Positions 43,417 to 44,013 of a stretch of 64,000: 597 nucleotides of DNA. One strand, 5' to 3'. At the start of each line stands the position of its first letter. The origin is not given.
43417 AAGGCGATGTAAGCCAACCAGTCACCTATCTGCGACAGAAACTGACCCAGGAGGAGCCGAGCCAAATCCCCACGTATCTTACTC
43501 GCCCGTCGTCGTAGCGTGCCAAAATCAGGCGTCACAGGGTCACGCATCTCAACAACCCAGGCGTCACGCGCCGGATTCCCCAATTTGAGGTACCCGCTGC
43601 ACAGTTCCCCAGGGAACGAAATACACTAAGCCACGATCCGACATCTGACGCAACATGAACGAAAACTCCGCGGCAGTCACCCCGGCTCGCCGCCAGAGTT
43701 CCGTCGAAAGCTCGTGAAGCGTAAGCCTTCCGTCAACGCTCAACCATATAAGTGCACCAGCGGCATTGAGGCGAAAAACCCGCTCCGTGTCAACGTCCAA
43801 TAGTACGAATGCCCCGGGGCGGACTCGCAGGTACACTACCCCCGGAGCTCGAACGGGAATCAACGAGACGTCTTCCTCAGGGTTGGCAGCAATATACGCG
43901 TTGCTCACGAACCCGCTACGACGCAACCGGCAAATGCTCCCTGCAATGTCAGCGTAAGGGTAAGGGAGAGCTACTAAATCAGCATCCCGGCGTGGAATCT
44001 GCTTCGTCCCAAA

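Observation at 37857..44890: Lower-GC island with a degraded RiPP-like radical SAM cluster (GNAT, PqqD-like RRE, SPASM radical SAM, MFS, radical SAM-RRE fragment)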

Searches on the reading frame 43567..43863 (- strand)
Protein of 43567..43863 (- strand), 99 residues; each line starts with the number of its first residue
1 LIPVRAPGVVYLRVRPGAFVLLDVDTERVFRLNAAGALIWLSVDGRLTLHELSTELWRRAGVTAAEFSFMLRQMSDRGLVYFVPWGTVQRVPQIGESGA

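Call 70: search_solved_structures(query=A4, max_evalue=1)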
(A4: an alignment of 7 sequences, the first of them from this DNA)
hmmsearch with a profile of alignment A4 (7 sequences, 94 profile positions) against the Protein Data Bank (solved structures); distinct sequences matched with E-value up to 1: 32.
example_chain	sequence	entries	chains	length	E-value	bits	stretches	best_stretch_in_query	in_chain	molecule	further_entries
4l9e_A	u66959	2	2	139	0.00064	23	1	8-60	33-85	Transcriptional regulator, PpsR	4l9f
4hh3_A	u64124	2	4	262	0.0015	21.8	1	8-60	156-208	Transcriptional regulator, PpsR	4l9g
4hh2_A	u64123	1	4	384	0.0042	20.4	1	8-60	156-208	Transcriptional regulator, PpsR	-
6jx3_B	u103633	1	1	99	0.005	20.1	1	3-78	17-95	TfuB1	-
5v1u_A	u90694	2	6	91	0.0088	19.3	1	9-80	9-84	TbiB1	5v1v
3p6j_A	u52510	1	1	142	0.016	18.5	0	16-36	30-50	de novo designed beta-trefoil architecture with symmetric primary structure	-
4qkr_A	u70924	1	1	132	0.017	18.5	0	15-36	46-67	DE NOVO PROTEIN 6XTYR/PV2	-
4d8h_A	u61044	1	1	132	0.019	18.3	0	15-36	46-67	de novo protein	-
3q7w_A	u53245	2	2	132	0.031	17.6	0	15-36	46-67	de novo designed beta-trefoil architecture with symmetric primary structure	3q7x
3p6i_A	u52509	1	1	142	0.041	17.2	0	16-36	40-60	de novo designed beta-trefoil architecture with symmetric primary structure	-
4f34_A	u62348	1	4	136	0.05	16.9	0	16-36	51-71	de novo protein Symfoil-4V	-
4qks_A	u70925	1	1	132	0.062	16.6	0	15-36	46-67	DE NOVO PROTEIN 6XTRP/PV2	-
3q7y_A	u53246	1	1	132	0.12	15.6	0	16-36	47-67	De novo designed beta-trefoil architecture with symmetric primary structure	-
3o4d_A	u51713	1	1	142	0.13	15.6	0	16-36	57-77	de novo designed beta-trefoil architecture with symmetric primary structure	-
9x90_B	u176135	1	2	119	0.15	15.4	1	16-82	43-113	Lasso peptide biosynthesis PqqD family chaperone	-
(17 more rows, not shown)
